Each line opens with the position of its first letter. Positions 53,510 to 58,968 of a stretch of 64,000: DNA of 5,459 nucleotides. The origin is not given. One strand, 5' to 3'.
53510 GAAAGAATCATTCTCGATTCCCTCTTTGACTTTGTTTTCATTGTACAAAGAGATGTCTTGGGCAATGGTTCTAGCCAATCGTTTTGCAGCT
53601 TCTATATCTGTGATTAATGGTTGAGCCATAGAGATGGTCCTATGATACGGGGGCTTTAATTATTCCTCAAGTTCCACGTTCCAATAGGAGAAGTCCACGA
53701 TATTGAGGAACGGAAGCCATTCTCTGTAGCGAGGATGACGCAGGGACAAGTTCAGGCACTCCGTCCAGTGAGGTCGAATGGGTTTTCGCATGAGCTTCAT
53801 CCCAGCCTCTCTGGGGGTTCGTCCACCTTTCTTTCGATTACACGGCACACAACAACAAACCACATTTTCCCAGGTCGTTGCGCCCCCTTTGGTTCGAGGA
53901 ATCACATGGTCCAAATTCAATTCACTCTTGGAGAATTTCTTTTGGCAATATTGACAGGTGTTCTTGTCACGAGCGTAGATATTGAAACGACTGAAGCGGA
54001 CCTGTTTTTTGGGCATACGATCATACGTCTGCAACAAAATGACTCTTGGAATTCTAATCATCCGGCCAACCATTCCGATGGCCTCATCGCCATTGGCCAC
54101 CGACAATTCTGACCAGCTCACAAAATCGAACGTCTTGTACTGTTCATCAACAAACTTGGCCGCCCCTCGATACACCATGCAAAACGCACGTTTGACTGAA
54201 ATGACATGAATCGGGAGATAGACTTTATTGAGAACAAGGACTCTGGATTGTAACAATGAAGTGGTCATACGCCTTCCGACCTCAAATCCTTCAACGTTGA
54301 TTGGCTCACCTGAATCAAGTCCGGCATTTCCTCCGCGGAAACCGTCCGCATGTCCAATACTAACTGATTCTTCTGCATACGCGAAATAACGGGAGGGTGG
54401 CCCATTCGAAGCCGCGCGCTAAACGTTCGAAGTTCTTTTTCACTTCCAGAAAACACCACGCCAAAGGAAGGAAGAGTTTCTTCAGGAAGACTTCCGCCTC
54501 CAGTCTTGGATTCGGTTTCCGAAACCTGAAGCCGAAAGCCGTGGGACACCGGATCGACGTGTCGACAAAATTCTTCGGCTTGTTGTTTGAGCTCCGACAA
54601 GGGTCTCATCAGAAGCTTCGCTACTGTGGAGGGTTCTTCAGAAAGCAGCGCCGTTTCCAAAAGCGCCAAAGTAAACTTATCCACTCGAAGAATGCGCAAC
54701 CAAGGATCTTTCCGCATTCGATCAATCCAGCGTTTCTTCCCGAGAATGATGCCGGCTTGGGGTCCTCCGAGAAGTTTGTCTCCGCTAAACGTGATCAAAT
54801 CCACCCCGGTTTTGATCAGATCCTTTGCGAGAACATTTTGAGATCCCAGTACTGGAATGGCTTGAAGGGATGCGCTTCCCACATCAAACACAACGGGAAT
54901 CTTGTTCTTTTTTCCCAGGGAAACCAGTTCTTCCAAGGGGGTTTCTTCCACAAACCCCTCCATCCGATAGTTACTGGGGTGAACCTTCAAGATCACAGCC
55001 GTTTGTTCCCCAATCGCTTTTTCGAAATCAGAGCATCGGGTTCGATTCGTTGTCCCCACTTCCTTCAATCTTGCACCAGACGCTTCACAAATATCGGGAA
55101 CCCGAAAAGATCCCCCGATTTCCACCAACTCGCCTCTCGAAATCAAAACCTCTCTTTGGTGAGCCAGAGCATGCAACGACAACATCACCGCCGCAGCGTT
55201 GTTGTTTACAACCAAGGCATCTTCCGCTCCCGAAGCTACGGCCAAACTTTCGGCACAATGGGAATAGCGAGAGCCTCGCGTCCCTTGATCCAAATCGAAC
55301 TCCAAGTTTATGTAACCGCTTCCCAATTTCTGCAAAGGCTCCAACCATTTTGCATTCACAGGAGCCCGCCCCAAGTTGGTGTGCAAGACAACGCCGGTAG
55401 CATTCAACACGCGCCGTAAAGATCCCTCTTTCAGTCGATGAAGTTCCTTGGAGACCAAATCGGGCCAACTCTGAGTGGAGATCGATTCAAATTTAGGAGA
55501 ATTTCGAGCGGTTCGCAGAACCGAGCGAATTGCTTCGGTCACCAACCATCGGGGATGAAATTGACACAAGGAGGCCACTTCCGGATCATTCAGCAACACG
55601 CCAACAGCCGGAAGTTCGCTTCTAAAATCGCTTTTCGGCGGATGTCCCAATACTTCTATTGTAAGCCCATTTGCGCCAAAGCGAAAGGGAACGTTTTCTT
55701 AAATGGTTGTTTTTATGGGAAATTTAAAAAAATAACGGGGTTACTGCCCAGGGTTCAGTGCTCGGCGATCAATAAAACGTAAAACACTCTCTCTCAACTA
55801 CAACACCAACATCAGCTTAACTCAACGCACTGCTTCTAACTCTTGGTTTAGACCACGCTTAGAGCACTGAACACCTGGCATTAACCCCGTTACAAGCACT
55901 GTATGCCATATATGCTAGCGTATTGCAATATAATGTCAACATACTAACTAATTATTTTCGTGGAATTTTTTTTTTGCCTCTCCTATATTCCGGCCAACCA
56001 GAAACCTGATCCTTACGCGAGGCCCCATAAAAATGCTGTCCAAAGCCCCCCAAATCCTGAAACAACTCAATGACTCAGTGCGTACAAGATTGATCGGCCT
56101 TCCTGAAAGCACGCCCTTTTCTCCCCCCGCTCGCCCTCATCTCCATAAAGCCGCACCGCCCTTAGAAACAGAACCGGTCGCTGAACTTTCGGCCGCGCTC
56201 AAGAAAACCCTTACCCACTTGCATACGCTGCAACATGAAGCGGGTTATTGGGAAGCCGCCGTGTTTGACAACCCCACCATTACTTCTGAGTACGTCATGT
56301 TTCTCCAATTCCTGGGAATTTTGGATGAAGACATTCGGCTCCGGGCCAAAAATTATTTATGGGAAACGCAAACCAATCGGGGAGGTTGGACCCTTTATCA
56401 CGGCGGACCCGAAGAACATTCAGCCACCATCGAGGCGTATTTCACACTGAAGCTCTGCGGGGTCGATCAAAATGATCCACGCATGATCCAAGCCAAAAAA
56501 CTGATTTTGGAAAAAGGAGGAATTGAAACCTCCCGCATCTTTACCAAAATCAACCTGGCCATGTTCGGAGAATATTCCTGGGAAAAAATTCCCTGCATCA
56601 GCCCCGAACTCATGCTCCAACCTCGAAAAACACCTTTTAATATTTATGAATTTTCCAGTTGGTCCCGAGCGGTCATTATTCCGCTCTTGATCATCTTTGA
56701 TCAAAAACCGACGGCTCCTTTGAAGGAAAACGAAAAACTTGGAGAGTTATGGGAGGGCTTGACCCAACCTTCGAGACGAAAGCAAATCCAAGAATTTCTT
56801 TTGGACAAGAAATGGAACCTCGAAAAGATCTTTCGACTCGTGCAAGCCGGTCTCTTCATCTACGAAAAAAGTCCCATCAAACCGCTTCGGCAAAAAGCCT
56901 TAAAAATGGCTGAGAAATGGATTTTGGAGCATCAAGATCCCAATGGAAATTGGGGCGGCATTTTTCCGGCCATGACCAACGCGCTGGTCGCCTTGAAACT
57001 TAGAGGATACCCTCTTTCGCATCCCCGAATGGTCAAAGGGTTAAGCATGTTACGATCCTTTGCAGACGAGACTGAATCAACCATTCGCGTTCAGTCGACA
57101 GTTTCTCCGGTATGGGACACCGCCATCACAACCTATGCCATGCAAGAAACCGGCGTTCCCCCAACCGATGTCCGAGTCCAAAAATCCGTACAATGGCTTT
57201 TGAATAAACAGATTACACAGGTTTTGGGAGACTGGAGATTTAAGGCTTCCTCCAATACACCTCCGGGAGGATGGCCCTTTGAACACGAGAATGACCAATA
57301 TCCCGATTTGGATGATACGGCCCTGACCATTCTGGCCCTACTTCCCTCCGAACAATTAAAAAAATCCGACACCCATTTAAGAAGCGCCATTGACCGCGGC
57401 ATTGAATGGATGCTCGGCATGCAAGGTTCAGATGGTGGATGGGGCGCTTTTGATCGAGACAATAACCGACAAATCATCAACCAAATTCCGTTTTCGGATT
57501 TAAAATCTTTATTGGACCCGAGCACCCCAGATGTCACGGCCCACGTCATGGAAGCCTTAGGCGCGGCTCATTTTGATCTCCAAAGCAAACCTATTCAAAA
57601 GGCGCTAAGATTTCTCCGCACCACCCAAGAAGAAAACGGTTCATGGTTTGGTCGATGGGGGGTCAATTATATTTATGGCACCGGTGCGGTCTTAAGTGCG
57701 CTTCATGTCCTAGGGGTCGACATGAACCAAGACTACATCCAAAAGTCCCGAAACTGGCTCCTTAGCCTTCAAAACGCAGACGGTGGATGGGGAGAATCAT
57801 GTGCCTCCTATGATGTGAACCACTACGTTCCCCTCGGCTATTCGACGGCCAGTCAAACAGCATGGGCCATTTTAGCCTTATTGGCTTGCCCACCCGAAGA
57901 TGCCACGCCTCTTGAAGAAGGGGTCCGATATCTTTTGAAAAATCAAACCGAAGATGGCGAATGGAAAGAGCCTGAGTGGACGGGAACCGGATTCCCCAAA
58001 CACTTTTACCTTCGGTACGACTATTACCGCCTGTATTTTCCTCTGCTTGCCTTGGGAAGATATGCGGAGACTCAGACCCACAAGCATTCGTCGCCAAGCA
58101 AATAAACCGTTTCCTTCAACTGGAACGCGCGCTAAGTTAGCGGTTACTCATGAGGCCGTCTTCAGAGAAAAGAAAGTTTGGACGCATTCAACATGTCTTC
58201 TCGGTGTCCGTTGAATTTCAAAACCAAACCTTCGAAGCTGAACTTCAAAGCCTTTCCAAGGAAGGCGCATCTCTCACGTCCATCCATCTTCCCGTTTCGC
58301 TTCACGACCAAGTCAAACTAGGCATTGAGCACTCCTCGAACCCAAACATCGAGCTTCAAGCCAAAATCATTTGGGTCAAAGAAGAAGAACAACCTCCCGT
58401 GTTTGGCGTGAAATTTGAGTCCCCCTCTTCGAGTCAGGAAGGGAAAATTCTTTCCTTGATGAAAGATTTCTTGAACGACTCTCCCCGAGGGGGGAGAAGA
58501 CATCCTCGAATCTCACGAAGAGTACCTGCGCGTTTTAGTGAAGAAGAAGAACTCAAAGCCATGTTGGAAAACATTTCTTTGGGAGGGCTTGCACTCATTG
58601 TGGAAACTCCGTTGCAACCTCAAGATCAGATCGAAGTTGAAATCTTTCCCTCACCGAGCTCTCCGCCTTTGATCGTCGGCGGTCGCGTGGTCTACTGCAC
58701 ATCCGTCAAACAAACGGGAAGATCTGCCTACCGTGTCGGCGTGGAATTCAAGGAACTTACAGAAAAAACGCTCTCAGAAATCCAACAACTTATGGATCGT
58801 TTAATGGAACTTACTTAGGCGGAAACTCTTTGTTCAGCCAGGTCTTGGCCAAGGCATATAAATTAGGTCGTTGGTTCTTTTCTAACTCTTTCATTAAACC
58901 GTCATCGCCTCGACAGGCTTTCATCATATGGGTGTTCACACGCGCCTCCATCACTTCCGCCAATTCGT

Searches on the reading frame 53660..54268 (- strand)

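Call 15: search_protein_families(library=pfam, proteins=[window:53660-54268:-], max_evalue=0.001)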
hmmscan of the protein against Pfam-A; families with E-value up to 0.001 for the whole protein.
window:53660-54268:- (202 aa): 3 families
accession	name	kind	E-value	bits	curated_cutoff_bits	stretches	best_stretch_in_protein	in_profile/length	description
PF14279.12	HNH_5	-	1.4e-17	63.8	27.5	1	105-159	1-55/56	HNH endonuclease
PF01844.29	HNH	-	1.2e-13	51.4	21.4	1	105-148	1-45/47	HNH endonuclease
PF13395.12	HNH_4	-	3e-05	24.3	22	1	105-152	1-53/54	HNH endonuclease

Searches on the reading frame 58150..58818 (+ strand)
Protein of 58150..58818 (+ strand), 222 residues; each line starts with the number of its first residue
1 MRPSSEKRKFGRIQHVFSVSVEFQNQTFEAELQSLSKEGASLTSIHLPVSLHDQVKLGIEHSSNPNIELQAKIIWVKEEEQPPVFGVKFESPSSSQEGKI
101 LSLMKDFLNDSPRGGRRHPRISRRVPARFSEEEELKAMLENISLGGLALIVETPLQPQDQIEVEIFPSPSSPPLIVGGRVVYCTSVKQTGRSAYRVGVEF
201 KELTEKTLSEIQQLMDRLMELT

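Call 15: search_protein_families(library=pfam, proteins=[window:58150-58818:+], max_evalue=0.001)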
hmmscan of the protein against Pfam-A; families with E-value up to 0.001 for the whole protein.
window:58150-58818:+ (222 aa): 1 family
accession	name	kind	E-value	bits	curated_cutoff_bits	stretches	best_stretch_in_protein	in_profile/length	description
PF07238.19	PilZ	-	1.2e-32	112.7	22.5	2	116-215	3-100/102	PilZ domain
